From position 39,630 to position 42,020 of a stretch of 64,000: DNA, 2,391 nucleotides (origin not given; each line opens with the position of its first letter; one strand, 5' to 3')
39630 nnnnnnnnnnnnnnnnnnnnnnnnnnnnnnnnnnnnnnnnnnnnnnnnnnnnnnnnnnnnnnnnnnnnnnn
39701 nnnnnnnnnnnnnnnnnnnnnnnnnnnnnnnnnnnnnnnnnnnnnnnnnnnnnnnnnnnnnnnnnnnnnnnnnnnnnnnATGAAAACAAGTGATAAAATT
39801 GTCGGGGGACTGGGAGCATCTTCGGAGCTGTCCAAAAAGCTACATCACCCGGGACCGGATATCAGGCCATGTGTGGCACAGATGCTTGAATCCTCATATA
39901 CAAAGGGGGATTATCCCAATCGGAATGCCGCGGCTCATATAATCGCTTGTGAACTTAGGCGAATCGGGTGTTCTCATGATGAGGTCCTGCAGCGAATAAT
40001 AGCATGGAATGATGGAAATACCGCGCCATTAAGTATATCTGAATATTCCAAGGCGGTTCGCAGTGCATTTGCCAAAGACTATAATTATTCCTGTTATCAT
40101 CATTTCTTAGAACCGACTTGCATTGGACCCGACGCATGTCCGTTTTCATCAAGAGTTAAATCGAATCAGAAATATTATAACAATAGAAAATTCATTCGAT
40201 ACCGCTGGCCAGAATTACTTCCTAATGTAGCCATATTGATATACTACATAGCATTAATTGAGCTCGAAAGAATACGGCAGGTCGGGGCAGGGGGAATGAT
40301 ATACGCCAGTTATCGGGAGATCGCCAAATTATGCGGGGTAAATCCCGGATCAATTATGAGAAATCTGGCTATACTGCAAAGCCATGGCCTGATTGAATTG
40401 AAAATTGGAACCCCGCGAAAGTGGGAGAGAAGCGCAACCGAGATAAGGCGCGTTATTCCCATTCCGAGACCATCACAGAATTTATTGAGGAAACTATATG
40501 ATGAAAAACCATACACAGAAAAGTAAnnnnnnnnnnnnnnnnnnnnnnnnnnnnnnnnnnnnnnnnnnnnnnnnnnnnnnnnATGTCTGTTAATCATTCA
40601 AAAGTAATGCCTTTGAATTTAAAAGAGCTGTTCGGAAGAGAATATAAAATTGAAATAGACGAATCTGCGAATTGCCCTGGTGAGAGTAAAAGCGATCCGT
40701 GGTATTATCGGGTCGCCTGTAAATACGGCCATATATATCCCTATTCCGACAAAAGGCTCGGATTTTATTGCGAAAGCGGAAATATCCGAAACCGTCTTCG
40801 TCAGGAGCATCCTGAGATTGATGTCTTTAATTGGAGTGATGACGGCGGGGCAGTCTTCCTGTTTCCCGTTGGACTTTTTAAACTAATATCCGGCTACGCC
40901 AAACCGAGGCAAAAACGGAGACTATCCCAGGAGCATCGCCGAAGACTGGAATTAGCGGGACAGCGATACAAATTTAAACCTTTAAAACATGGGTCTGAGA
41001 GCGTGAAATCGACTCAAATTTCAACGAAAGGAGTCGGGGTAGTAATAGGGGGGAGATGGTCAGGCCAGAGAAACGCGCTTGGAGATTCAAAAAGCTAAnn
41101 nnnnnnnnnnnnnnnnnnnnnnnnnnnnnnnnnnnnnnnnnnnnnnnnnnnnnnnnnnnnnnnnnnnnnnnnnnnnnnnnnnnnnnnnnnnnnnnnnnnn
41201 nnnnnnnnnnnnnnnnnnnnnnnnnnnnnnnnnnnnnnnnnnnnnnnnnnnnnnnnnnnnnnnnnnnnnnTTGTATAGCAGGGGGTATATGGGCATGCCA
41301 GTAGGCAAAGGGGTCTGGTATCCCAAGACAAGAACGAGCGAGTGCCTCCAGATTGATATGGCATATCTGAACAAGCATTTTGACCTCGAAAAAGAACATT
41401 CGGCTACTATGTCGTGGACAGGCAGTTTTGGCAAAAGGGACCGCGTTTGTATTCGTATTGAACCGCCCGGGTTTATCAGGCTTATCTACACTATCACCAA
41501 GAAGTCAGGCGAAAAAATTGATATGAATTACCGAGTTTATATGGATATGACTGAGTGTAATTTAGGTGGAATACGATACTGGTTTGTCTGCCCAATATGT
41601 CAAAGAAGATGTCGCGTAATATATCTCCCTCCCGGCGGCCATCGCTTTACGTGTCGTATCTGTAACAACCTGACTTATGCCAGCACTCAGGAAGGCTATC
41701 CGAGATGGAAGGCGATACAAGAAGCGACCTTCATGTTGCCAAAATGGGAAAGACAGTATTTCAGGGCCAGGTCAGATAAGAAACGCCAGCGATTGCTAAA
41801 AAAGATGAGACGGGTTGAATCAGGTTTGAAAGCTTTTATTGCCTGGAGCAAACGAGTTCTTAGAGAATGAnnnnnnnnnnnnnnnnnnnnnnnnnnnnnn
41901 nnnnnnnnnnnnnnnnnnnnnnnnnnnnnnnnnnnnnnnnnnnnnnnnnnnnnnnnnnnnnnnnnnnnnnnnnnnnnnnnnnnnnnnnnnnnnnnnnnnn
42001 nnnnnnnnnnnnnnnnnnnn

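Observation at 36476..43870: Second stacked element made almost entirely of unknown genes, ending in a large serine recombinase at tRNA-Leu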

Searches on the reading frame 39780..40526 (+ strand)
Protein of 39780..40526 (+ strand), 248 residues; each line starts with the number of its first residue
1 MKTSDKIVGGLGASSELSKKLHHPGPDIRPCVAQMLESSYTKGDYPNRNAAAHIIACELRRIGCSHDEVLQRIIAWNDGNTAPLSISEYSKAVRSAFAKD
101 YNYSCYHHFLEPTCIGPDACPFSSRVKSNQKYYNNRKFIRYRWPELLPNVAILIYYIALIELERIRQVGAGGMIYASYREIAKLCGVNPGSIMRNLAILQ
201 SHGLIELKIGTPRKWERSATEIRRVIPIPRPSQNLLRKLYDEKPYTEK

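Call 8: search_protein_families(library=pfam, proteins=[window:39780-40526:+], max_evalue=0.1)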
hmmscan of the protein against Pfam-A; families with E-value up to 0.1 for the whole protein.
window:39780-40526:+ (248 aa): 10 families
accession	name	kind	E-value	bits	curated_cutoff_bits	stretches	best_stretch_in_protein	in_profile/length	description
PF08708.16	PriCT_1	-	9.6e-07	28.8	21.1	1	47-102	12-67/67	Primase C terminal 1 (PriCT-1)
PF13730.12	HTH_36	-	1.8e-06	28.1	25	1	170-205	21-55/55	Helix-turn-helix domain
PF12840.13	HTH_20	-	0.00058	20.2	27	1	178-207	21-50/51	Helix-turn-helix domain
PF13545.12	HTH_Crp_2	-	0.0022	18.3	27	1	173-207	19-54/70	Crp-like helix-turn-helix domain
PF13412.12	HTH_24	-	0.0079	16.2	21.9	1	176-206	18-48/48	Winged helix-turn-helix DNA-binding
PF13936.12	HTH_38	-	0.012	15.8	27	1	176-196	21-41/44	Helix-turn-helix domain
PF12802.13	MarR_2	-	0.018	15.6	27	1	179-207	24-52/61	MarR family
PF08281.18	Sigma70_r4_2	-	0.02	14.9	25.7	1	177-196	28-47/54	Sigma-70, region 4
PF13404.12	HTH_AsnC-type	-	0.028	14.7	27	0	176-194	18-36/42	AsnC-type helix-turn-helix domain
PF01726.22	LexA_DNA_bind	-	0.086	13.1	23.7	0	177-213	27-64/65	LexA DNA binding domain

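Call 13: search_protein_families(library=phrogs, proteins=[window:39780-40526:+], max_evalue=0.01)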
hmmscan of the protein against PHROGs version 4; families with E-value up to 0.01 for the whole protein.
window:39780-40526:+ (248 aa): 2 families
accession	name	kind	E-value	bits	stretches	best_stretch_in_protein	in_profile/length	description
phrog_3502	-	unknown function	0.0013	19.8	1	176-215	71-111/131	-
phrog_428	-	DNA, RNA and nucleotide metabolism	0.0036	17.5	1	126-209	84-161/455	replication initiation protein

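Call 15: find_related_loci(query=window:39780-40526:+, collection=viral_contigs, flank=10000)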
Query window:39780-40526:+ (248 aa) in viral_contigs; peptide patterns used: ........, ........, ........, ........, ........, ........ (x = any residue, [..] = any of these).
5 stretches matched a pattern, but none encodes a relative of the query by tblastn (E <= 1e-3).

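Call 68: search_protein_families(library=ncbifam, proteins=[window:39780-40526:+], max_evalue=0.01)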
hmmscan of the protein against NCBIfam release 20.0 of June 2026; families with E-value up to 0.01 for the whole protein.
window:39780-40526:+ (248 aa): 0 families

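Call 70: find_homologous_proteins(query=window:39780-40526:+, max_evalue=0.001)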
Query window:39780-40526:+ (248 aa): 5 proteins with E <= 0.001 among 187 candidates.
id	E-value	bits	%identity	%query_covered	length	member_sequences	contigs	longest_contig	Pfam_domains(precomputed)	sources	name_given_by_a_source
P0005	9.9e-167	571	100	100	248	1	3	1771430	PF13730.13,PF08708.17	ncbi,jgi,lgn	-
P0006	7.8e-112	391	68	100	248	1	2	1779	PF08708.17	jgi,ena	-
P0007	5.4e-110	385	67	99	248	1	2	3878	-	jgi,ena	-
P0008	4.2e-95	336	62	97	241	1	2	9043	PF13545.13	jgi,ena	-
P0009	6.5e-62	227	50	92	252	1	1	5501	-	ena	-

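Call 71: find_encoding_contigs(protein=P0005, flank=10000, max_places=10)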
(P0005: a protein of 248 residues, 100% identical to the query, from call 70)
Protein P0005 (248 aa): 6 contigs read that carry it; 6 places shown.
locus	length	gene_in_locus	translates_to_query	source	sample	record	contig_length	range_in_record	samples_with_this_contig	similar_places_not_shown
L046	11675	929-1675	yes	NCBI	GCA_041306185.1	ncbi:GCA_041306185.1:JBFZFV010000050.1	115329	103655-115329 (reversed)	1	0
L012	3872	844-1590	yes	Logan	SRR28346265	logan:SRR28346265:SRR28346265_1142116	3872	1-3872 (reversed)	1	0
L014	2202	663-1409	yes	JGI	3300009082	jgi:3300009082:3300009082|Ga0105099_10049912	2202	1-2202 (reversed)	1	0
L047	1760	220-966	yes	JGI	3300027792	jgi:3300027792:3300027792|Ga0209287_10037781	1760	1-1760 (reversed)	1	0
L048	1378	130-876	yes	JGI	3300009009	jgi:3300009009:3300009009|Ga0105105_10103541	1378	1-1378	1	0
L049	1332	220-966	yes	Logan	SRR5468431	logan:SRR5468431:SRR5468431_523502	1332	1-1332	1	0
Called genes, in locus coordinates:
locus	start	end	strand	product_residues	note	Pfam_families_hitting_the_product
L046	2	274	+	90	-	?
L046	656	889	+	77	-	PF18903:DUF5659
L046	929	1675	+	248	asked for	PF08708:PriCT_1 (weak), PF13730:HTH_36 (weak)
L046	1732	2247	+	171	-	-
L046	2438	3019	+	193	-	-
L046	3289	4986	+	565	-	PF00239:Resolvase, PF07508:Recombinase, PF13408:Zn_ribbon_recom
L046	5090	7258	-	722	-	PF00912:Transgly, PF00905:Transpeptidase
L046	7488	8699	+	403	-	PF00579:tRNA-synt_1b, PF22421:SYY_C-terminal, PF01479:S4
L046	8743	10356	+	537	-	PF25063:ARM_TT21_C (faint), PF00515:TPR_1 (faint), PF07719:TPR_2 (faint), PF12895:ANAPC3 (faint), PF13181:TPR_8 (faint), PF13371:TPR_9 (faint), PF13414:TPR_11 (weak), PF13429:TPR_15, +10 more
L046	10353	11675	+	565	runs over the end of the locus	PF13205:Big_5, PF09912:DUF2141 (faint)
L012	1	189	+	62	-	?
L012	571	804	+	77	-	PF18903:DUF5659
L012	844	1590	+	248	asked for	PF08708:PriCT_1 (weak), PF13730:HTH_36 (weak)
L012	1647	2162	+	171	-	-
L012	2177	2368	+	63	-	-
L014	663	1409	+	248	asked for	PF08708:PriCT_1 (weak), PF13730:HTH_36 (weak)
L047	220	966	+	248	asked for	PF08708:PriCT_1 (weak), PF13730:HTH_36 (weak)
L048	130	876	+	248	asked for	PF08708:PriCT_1 (weak), PF13730:HTH_36 (weak)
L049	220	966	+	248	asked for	PF08708:PriCT_1 (weak), PF13730:HTH_36 (weak)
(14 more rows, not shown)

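Call 77: search_solved_structures(query=window:39780-40526:+, max_evalue=1)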
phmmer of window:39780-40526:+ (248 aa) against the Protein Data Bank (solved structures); distinct sequences matched with E-value up to 1: 2.
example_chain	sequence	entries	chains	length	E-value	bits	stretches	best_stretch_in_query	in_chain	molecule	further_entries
9wfi_A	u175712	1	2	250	0.26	14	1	175-222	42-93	Uncharacterized HTH-type transcriptional regulator Rv0494,Fatty acid metabolism regulator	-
3k2z_A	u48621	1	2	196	0.38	13.5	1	176-228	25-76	LexA repressor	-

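Call 92: search_protein_families(library=padloc, proteins=[window:39780-40526:+], max_evalue=0.01)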
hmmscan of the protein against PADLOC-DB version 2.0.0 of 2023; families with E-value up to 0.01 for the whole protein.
window:39780-40526:+ (248 aa): 0 families

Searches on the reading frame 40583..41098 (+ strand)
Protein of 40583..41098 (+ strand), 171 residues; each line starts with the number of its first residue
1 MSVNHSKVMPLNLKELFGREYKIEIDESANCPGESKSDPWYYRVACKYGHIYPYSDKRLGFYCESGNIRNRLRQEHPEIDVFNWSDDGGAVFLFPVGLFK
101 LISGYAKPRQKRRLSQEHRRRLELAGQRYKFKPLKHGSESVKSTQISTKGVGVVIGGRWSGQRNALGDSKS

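Call 8: search_protein_families(library=pfam, proteins=[window:40583-41098:+], max_evalue=0.1)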
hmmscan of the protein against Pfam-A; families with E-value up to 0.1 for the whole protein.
window:40583-41098:+ (171 aa): 0 families

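Call 13: search_protein_families(library=phrogs, proteins=[window:40583-41098:+], max_evalue=0.01)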
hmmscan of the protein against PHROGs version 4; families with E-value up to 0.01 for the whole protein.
window:40583-41098:+ (171 aa): 0 families

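Call 34: find_encoding_contigs(protein=window:40583-41098:+, flank=10000, max_places=10)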
Protein window:40583-41098:+ (171 aa): 7 contigs read that carry it; 7 places shown.
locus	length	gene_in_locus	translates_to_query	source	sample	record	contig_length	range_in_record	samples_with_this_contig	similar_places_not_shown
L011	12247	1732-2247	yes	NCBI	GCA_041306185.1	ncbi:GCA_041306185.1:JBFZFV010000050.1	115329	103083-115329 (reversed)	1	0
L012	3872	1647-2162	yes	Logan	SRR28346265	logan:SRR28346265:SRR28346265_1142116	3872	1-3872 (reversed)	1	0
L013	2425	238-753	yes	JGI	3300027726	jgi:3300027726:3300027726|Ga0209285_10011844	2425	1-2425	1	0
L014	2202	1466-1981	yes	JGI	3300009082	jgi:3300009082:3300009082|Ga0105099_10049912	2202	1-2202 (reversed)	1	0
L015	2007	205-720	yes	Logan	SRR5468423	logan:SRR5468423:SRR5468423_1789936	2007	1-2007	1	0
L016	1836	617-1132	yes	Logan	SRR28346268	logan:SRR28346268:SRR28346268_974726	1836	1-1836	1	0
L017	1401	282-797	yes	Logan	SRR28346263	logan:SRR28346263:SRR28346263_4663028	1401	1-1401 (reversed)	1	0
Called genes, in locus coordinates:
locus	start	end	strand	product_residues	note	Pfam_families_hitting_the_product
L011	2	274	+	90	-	?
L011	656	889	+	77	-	PF18903:DUF5659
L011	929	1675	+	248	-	PF08708:PriCT_1 (weak), PF13730:HTH_36 (weak)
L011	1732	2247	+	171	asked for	-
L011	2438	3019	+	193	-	-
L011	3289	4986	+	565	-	PF00239:Resolvase, PF07508:Recombinase, PF13408:Zn_ribbon_recom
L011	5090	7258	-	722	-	PF00912:Transgly, PF00905:Transpeptidase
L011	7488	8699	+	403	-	PF00579:tRNA-synt_1b, PF22421:SYY_C-terminal, PF01479:S4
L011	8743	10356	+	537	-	PF25063:ARM_TT21_C (faint), PF00515:TPR_1 (faint), PF07719:TPR_2 (faint), PF12895:ANAPC3 (faint), PF13181:TPR_8 (faint), PF13371:TPR_9 (faint), PF13414:TPR_11 (weak), PF13429:TPR_15, +10 more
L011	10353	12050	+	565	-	PF13205:Big_5, PF09912:DUF2141 (faint)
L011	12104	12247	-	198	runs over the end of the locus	PF00691:OmpA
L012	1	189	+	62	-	?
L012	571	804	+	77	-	PF18903:DUF5659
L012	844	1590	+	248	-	PF08708:PriCT_1 (weak), PF13730:HTH_36 (weak)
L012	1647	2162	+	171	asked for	-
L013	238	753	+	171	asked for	-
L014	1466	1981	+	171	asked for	-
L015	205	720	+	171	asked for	-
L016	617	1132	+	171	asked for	-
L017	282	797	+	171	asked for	-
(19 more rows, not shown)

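Call 68: search_protein_families(library=ncbifam, proteins=[window:40583-41098:+], max_evalue=0.01)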
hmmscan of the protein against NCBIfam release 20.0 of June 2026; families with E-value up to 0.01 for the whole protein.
window:40583-41098:+ (171 aa): 0 families

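Call 92: search_protein_families(library=padloc, proteins=[window:40583-41098:+], max_evalue=0.01)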
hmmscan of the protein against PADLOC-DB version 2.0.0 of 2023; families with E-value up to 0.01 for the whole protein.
window:40583-41098:+ (171 aa): 0 families

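Call 109: search_solved_structures(query=window:40583-41098:+, max_evalue=1)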
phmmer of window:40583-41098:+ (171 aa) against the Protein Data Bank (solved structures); distinct sequences matched with E-value up to 1: 2.
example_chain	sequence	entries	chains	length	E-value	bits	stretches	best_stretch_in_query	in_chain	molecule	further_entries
3bvz_A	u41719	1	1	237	0.33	13.9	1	4-73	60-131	Enterotoxin type C-3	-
2aq1_B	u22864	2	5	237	0.43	13.5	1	4-73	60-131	Enterotoxin type C-3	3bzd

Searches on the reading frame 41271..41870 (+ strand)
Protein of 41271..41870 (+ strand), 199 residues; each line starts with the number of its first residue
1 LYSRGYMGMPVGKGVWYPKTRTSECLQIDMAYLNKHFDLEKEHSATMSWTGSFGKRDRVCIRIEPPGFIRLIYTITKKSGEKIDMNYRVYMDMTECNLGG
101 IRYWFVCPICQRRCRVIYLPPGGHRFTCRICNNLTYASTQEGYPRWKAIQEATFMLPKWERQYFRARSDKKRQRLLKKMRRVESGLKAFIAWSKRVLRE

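Call 8: search_protein_families(library=pfam, proteins=[window:41271-41870:+], max_evalue=0.1)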
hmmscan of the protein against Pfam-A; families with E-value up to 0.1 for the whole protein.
window:41271-41870:+ (199 aa): 1 family
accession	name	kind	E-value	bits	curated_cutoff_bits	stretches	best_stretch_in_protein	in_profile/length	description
PF13920.12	zf-C3HC4_3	-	0.0014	18.9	27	1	107-133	5-31/49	Zinc finger, C3HC4 type (RING finger)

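Call 13: search_protein_families(library=phrogs, proteins=[window:41271-41870:+], max_evalue=0.01)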
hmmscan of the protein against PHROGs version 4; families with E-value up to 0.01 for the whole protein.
window:41271-41870:+ (199 aa): 0 families

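Call 68: search_protein_families(library=ncbifam, proteins=[window:41271-41870:+], max_evalue=0.01)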
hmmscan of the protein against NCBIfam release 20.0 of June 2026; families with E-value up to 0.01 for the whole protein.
window:41271-41870:+ (199 aa): 0 families

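Call 89: find_homologous_proteins(query=window:41289-41870:+, max_evalue=0.001)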
Query window:41289-41870:+ (193 aa): 6 proteins with E <= 0.001 among 17 candidates.
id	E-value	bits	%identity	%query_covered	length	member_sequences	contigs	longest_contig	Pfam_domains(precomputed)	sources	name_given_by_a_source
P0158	4.8e-131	452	100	99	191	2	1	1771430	-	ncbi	-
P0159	2.4e-88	313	68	98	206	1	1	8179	-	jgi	jgi:hypothetical protein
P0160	1.7e-80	287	66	98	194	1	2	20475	-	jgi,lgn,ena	-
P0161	5.0e-68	247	57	99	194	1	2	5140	-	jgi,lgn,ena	-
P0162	7.9e-65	236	59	92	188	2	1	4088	-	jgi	jgi:hypothetical protein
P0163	4.4e-18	83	41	65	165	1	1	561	-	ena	-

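Call 92: search_protein_families(library=padloc, proteins=[window:41271-41870:+], max_evalue=0.01)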
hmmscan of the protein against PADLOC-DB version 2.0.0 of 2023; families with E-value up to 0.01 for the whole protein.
window:41271-41870:+ (199 aa): 0 families

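Call 94: predict_structure(alignment_id=A4)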
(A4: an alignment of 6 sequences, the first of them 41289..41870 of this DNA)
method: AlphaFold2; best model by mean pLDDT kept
length: 193 residues; sequences in the alignment: 6
mean_pLDDT: 50.7   pTM: 0.31
mean pLDDT of the five models: 50.7, 49.8, 48.9, 48.9, 48.4
residues with pLDDT >= 90: 9; 70-90: 22; 50-70: 62; < 50: 100
segments of 3 or more residues with pLDDT < 50: 1-34, 42-47, 89-95, 105-107, 109-140, 189-193
pLDDT, mean of each block of 10 residues (from residue 1): 22 30 37 51 50 53 53 51 51 46 48 36 31 33 61 86 91 78 56 43
secondary structure, 60 per line:
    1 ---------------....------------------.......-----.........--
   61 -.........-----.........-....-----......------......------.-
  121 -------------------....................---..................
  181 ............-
elements in order: H16-19 E38-44 E50-58 E62-70 E76-84 E86-89 E95-100 E107-112 H140-159 H163-192

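Call 110: search_solved_structures(query=A4, max_evalue=1)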
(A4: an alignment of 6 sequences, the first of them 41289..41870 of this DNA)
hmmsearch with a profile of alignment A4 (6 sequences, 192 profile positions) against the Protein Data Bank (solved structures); distinct sequences matched with E-value up to 1: 1.
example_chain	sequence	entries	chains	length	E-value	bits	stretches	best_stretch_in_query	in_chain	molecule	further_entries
5vnt_A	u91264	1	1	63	0.32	13.6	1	128-159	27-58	Villin-4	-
